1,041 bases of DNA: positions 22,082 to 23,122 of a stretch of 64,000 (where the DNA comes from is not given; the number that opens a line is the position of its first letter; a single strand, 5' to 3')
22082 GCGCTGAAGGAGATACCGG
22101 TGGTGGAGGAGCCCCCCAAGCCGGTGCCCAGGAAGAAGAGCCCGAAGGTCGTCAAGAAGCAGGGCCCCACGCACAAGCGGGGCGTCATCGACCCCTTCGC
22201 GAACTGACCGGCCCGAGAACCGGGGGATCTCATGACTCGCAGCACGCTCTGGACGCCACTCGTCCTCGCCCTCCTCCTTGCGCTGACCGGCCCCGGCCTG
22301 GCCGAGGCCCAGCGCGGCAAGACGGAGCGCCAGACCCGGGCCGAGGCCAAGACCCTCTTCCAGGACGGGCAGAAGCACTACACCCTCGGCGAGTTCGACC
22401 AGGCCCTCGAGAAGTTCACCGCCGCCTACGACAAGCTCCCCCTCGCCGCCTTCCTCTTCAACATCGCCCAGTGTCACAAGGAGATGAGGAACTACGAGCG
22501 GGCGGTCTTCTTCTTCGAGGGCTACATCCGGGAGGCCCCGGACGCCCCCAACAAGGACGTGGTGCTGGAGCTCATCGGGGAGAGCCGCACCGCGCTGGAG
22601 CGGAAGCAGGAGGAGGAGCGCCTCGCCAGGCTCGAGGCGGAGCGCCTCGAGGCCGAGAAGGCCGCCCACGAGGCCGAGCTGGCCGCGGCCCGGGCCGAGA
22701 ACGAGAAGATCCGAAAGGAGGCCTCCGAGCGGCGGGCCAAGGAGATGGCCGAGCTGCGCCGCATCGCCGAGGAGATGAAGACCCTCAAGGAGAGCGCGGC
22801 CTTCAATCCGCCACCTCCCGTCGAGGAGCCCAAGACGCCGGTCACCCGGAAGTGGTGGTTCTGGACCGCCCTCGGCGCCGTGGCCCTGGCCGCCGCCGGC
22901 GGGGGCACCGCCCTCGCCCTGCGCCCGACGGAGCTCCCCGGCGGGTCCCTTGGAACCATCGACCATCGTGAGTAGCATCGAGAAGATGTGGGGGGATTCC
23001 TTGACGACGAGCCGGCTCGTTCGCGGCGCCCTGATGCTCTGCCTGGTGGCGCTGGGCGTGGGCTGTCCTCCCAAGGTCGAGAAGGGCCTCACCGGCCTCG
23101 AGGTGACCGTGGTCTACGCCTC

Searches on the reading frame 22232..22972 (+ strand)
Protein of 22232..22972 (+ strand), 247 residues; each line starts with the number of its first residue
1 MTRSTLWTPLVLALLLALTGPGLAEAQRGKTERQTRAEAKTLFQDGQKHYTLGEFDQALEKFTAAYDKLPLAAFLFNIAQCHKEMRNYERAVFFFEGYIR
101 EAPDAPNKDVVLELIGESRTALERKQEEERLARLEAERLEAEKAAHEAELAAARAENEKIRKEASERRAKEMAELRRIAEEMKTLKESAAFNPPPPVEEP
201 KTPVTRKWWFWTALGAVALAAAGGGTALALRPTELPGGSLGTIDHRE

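Call 69: search_protein_families(library=ncbifam, proteins=[window:22232-22972:+], max_evalue=0.01)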
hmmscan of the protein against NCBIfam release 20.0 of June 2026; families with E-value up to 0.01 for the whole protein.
window:22232-22972:+ (247 aa): 5 families
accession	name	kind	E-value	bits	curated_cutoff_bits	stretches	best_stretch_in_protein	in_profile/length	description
TIGR03302.1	OM_YfiO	subfamily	8.4e-07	28.7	81.4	1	10-133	6-123/239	outer membrane protein assembly factor BamD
NF047371.1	FlcA_CTERM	equivalog_domain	0.00019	20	300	1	38-118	121-199/646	periplasmic flagellar collar protein FlcA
NF042912.1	Amuc_1098_fam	equivalog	0.00098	17.3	750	1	23-78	26-80/805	Amuc_1098 family type IV pilus outer membrane protein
TIGR02794.1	tolA_full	equivalog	0.0026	17.1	59.45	1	121-182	87-146/362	cell envelope integrity protein TolA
NF005411.0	PRK06975.1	equivalog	0.0034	15.8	414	1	148-231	271-350/660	fused uroporphyrinogen-III synthase HemD/membrane protein HemX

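Call 70: search_protein_families(library=pfam, proteins=[window:22232-22972:+], max_evalue=0.01)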
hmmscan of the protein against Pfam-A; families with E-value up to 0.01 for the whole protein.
window:22232-22972:+ (247 aa): 7 families
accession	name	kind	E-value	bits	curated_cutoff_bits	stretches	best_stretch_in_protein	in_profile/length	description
PF00515.34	TPR_1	-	6.8e-06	26.1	27.8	0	73-96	2-25/34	Tetratricopeptide repeat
PF13432.12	TPR_16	-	2.9e-05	24.9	32.7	1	47-106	5-65/65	Tetratricopeptide repeat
PF07719.23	TPR_2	-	0.00045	20.6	27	0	72-104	1-33/34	Tetratricopeptide repeat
PF14559.12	TPR_19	-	0.00053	20.7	25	1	53-106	5-59/68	Tetratricopeptide repeat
PF13174.12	TPR_6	-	0.0006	20.7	26.3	0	75-104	3-32/33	Tetratricopeptide repeat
PF13181.12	TPR_8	-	0.0022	18.5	25.7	0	74-103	3-32/34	Tetratricopeptide repeat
PF13525.12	YfiO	-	0.0068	16.6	25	1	38-126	4-96/203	Outer membrane lipoprotein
